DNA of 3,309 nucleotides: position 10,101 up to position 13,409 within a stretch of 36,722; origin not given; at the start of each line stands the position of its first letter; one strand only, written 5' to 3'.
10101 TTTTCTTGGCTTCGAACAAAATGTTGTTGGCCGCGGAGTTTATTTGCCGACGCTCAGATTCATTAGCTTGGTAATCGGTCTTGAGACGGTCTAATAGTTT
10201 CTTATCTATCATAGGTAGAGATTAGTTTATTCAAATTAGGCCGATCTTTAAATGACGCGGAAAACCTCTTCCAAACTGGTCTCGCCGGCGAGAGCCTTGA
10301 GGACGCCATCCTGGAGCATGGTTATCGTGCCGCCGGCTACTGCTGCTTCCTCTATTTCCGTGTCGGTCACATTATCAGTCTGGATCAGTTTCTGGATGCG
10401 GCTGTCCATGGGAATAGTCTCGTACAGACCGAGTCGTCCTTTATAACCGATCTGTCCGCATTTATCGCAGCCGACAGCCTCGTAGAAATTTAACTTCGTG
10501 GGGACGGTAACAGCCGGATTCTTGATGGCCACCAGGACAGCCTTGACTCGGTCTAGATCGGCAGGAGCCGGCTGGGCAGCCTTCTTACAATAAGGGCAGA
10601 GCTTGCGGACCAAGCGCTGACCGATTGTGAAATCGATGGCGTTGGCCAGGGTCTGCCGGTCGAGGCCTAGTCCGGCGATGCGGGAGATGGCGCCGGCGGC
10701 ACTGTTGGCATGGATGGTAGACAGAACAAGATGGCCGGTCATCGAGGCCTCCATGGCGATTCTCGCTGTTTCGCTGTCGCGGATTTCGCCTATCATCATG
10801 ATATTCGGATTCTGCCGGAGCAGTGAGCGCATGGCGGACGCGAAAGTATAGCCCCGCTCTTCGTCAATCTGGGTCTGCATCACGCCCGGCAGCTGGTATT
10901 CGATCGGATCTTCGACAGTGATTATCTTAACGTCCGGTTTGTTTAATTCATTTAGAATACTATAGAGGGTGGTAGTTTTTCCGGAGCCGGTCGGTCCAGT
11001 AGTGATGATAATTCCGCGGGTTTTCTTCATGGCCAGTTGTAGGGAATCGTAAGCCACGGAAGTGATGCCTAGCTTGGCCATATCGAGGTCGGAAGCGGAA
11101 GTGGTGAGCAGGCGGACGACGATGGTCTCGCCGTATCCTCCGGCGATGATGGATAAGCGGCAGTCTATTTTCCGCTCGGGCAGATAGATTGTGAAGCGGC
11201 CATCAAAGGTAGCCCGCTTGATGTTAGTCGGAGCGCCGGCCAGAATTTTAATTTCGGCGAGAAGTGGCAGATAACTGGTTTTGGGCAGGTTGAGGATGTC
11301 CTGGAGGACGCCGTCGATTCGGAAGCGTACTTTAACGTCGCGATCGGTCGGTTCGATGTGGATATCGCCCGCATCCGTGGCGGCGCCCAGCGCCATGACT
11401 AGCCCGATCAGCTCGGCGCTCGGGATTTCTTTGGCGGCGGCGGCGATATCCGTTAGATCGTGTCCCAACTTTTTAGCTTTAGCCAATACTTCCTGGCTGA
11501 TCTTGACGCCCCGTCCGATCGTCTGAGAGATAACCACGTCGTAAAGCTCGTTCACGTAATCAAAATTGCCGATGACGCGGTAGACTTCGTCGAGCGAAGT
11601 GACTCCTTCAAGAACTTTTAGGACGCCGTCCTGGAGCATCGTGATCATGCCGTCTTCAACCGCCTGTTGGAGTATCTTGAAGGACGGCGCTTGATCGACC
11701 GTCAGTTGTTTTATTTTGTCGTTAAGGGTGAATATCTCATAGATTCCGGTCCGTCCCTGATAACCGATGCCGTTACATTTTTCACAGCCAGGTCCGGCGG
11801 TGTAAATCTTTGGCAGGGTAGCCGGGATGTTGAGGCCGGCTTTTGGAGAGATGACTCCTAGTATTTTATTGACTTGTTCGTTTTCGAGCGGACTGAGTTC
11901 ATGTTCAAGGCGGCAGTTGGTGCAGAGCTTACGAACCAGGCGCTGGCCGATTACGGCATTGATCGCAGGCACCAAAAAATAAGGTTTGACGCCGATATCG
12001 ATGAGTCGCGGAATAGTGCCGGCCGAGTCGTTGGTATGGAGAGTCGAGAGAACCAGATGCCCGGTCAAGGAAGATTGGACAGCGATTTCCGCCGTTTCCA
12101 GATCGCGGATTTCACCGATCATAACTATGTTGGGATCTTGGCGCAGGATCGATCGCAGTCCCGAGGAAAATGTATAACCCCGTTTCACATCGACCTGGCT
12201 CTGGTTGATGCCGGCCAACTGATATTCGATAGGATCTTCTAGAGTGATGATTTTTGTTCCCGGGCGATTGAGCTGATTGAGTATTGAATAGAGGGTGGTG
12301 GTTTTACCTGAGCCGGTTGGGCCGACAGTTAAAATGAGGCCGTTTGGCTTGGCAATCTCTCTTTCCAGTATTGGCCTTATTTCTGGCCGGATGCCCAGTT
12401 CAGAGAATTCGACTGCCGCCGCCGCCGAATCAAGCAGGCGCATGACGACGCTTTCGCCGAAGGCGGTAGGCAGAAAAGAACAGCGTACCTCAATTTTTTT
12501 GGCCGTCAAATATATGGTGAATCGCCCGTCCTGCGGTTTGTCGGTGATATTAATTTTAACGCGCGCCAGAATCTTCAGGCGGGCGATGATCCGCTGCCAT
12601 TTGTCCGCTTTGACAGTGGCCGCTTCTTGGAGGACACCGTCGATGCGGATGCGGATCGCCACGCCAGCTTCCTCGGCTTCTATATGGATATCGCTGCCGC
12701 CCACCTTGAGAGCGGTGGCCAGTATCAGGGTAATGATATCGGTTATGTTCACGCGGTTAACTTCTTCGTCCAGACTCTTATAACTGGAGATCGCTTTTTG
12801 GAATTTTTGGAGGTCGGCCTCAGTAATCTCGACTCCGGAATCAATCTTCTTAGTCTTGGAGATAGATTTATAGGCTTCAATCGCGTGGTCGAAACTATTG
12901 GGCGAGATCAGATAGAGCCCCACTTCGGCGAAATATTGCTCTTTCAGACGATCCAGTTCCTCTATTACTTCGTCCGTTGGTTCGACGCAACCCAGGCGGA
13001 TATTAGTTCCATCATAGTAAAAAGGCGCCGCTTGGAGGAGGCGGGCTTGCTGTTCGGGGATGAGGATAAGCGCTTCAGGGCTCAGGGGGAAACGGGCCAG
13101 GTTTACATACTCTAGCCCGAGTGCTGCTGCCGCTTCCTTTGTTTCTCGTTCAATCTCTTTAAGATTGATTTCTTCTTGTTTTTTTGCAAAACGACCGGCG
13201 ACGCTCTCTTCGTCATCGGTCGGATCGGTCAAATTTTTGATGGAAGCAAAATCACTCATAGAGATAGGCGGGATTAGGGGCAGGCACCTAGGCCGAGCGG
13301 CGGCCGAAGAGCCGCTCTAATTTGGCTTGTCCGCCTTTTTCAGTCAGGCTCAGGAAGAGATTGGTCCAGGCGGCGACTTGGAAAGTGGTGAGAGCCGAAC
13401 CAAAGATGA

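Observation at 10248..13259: One ORF encodes two complete, apparently active PilB/GspE secretion-ATPase modules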

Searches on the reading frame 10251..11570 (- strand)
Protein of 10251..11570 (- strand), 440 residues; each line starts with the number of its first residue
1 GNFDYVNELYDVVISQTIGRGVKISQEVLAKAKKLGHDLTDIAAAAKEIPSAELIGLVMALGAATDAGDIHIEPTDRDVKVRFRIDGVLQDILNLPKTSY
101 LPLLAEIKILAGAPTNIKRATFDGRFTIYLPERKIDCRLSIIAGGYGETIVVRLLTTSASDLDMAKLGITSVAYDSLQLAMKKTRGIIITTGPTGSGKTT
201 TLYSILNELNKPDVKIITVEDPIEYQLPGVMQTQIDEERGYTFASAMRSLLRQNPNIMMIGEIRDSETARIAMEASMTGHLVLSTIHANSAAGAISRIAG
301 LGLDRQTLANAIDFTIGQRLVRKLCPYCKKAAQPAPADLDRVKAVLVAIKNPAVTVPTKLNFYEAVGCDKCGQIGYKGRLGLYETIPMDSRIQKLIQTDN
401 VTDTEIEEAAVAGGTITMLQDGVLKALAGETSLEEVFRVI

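Call 5: search_protein_families(library=ncbifam, proteins=[window:10251-11570:-], max_evalue=0.001)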
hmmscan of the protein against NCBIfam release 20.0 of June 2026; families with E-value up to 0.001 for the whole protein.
window:10251-11570:- (440 aa): 21 families
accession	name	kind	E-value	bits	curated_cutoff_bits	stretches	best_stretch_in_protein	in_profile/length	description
TIGR02533.1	type_II_gspE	equivalog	3.8e-127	424.9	630.25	1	25-439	81-485/486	type II secretion system ATPase GspE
TIGR02538.1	type_IV_pilB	equivalog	8.5e-117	391.1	675.65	1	39-439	169-561/564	type IV-A pilus assembly ATPase PilB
NF007755.0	PRK10436.1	equivalog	3.8e-111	372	617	1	37-440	71-459/465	type II secretion system protein GspE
NF053534.1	T4PilAsmATPsTfpB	equivalog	2.3e-99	333.4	850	1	55-440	205-582/584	type IV pilus assembly ATPase TfpB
NF041000.1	ATPase_ComGA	equivalog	9.8e-69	231.3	300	1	63-322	8-266/267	competence type IV pilus ATPase ComGA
TIGR01420.1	pilT_fam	subfamily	1.8e-43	149.1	319.1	1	63-354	10-289/343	PilT/PilU family type 4a pilus ATPase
TIGR02525.1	plasmid_TraJ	equivalog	1e-26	93.8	368.3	1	163-301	131-272/372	plasmid transfer ATPase TraJ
TIGR02524.1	dot_icm_DotB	equivalog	1.6e-21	76.9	463.3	1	175-321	124-279/358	Dot/Icm type IV secretion system ATPase DotB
NF058587.1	archaellum_moto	equivalog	9.5e-20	70.8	550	1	177-304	268-399/527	archaellum flagellar ATPase motor FlaI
TIGR02788.1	VirB11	equivalog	2.5e-17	62.9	249.95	1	156-307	116-271/308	P-type DNA transfer ATPase VirB11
TIGR02782.1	TrbB_P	equivalog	3.9e-16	59.2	304.55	1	169-301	121-255/303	P-type conjugative transfer ATPase TrbB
TIGR03819.1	heli_sec_ATPase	hypoth_equivalog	1.1e-13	51.1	373.15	1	147-308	139-311/340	TadA family conjugal transfer-associated ATPase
NF010469.0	PRK13894.1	subfamily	3.5e-13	49.6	508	1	170-317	135-283/320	conjugal transfer ATPase TrbB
NF010407.0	PRK13833.1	subfamily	5.9e-12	45.6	499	1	178-302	138-263/323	conjugal transfer protein TrbB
NF053672.1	bindosome_BasE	exception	1.9e-11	43.4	1000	1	188-301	273-391/512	bindosome assembly system ATPase subunit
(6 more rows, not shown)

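Call 20: search_solved_structures(query=window:10251-11570:-, max_evalue=1e-30, show_alignments=2)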
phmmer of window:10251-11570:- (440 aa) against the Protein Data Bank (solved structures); distinct sequences matched with E-value up to 1e-30: 13.
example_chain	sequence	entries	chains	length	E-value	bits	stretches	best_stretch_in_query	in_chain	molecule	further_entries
4pht_A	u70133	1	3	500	6.5e-91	308.3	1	32-439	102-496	General secretory pathway protein E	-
1p9r_A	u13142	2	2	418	5.2e-89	302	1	41-438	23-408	General secretion pathway protein E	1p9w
4kss_A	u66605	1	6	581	5.7e-89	301.9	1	41-439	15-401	Type II secretion system protein E, hemolysin-coregulated protein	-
4ksr_A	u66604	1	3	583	5.8e-89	301.8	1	41-439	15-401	Type II secretion system protein E, Hemolysin-coregulated protein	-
5zfr_A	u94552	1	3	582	3.7e-88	299.2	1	38-439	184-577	Type IV pilus biogenesis ATPase PilB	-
3jc8_Ba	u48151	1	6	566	1.1e-87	297.6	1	34-436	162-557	Type IV-A pilus assembly ATPase PilB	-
5oiu_A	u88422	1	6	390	2e-87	296.8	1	62-437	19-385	Type IV pilus assembly protein PilF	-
6olj_C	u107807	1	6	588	2.2e-87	296.6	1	38-439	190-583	Type IV pilus biogenesis ATPase PilB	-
5it5_F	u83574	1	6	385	2.3e-87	296.6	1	64-437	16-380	ATP binding motif-containing protein PilF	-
6ejf_A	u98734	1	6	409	2.9e-87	296.3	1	64-437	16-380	Type IV pilus assembly protein PilF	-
5tsg_B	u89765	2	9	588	4.2e-87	295.7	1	38-439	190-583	Type IV pilus biogenesis ATPase PilB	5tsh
6f8l_G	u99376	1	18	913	9.2e-87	294.6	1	48-437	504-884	Type IV pilus assembly protein PilF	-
8dze_A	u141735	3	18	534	9.3e-32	113.5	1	66-405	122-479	BfpD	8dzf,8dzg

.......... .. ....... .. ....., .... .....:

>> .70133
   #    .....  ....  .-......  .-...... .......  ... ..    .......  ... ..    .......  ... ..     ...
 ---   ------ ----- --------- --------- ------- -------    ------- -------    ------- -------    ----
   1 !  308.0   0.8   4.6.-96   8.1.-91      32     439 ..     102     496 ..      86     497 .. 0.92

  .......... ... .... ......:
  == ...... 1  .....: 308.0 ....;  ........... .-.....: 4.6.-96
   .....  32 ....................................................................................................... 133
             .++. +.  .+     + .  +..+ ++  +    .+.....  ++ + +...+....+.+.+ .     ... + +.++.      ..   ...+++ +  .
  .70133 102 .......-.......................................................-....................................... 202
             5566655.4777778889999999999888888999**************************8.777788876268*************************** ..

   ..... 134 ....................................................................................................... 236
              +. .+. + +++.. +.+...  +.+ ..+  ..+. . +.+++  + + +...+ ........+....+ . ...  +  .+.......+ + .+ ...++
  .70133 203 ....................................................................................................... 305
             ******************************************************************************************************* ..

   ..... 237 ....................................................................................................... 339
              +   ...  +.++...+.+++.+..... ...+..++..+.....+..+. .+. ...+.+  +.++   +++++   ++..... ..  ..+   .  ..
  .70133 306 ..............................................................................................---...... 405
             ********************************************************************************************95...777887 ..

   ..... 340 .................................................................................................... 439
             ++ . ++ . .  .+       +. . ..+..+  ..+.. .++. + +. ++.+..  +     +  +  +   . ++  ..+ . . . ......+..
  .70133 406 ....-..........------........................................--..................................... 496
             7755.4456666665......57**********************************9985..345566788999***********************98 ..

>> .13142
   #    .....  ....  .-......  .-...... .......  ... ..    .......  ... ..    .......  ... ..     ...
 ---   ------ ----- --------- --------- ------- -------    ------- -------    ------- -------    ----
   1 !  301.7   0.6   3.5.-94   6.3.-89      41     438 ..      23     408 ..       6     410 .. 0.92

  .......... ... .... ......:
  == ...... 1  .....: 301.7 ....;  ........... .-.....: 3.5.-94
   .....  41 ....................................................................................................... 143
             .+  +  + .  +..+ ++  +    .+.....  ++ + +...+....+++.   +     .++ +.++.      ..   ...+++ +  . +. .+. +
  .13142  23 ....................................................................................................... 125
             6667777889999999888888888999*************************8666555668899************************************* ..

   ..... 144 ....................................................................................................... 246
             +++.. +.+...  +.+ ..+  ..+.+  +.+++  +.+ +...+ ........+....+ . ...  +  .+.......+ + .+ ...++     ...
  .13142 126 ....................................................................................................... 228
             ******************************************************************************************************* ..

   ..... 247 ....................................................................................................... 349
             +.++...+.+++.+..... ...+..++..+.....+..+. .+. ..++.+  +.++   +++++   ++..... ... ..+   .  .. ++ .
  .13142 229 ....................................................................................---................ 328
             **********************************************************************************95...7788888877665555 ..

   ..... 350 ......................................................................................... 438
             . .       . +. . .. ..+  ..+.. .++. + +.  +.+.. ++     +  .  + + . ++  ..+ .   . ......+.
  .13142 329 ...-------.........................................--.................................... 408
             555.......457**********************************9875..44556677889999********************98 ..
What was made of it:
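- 11061..11399 (-): Module 2 N2 domain, aa 621-733, with Arg fingers RFRIDG and FDGR. It aligns to the GspE N2D of 4PHT/1P9R (call 20).
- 10251..11060 (-): Module 2 ATPase core (CTD), aa 734-1003. Walker A is at 10974..10997. It also carries the Asp box, Walker B, the His box and four Cys. The best solved relatives are GspE 4PHT (E 6.5e-91) and PilB (call 20).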

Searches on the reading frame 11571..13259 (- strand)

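Call 5: search_protein_families(library=ncbifam, proteins=[window:11571-13259:-], max_evalue=0.001)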
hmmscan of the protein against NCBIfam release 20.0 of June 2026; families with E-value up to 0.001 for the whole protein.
window:11571-13259:- (563 aa): 17 families
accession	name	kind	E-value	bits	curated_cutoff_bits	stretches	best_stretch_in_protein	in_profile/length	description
TIGR02533.1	type_II_gspE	equivalog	3e-144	481.3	630.25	1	83-562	20-485/486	type II secretion system ATPase GspE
TIGR02538.1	type_IV_pilB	equivalog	1.5e-143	479.5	675.65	1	41-562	48-561/564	type IV-A pilus assembly ATPase PilB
NF007755.0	PRK10436.1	equivalog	1.5e-118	396.4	617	1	146-563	59-459/465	type II secretion system protein GspE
NF053534.1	T4PilAsmATPsTfpB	equivalog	7.2e-117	391.2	850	1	111-563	140-582/584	type IV pilus assembly ATPase TfpB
NF041000.1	ATPase_ComGA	equivalog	1.4e-70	237.4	300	1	179-443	3-266/267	competence type IV pilus ATPase ComGA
TIGR01420.1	pilT_fam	subfamily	1.4e-53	182.4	319.1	1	177-423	3-243/343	PilT/PilU family type 4a pilus ATPase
TIGR02525.1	plasmid_TraJ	equivalog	2.3e-27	95.9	368.3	1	270-421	119-271/372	plasmid transfer ATPase TraJ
TIGR02524.1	dot_icm_DotB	equivalog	4.9e-20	72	463.3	1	301-421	129-258/358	Dot/Icm type IV secretion system ATPase DotB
NF058587.1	archaellum_moto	equivalog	8.4e-16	57.8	550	1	309-421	278-395/527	archaellum flagellar ATPase motor FlaI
TIGR02782.1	TrbB_P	equivalog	2.1e-13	50.2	304.55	1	309-420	139-253/303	P-type conjugative transfer ATPase TrbB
NF010469.0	PRK13894.1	subfamily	3.3e-11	43.1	508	1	306-420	149-265/320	conjugal transfer ATPase TrbB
TIGR02788.1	VirB11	equivalog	8.8e-11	41.4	249.95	1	283-421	122-264/308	P-type DNA transfer ATPase VirB11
NF053672.1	bindosome_BasE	exception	1.1e-09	37.6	1000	1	303-419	267-388/512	bindosome assembly system ATPase subunit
NF010407.0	PRK13833.1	subfamily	1.7e-08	34.3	499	1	309-422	147-262/323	conjugal transfer protein TrbB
TIGR03819.1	heli_sec_ATPase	hypoth_equivalog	3.3e-08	33.1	373.15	1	269-421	140-299/340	TadA family conjugal transfer-associated ATPase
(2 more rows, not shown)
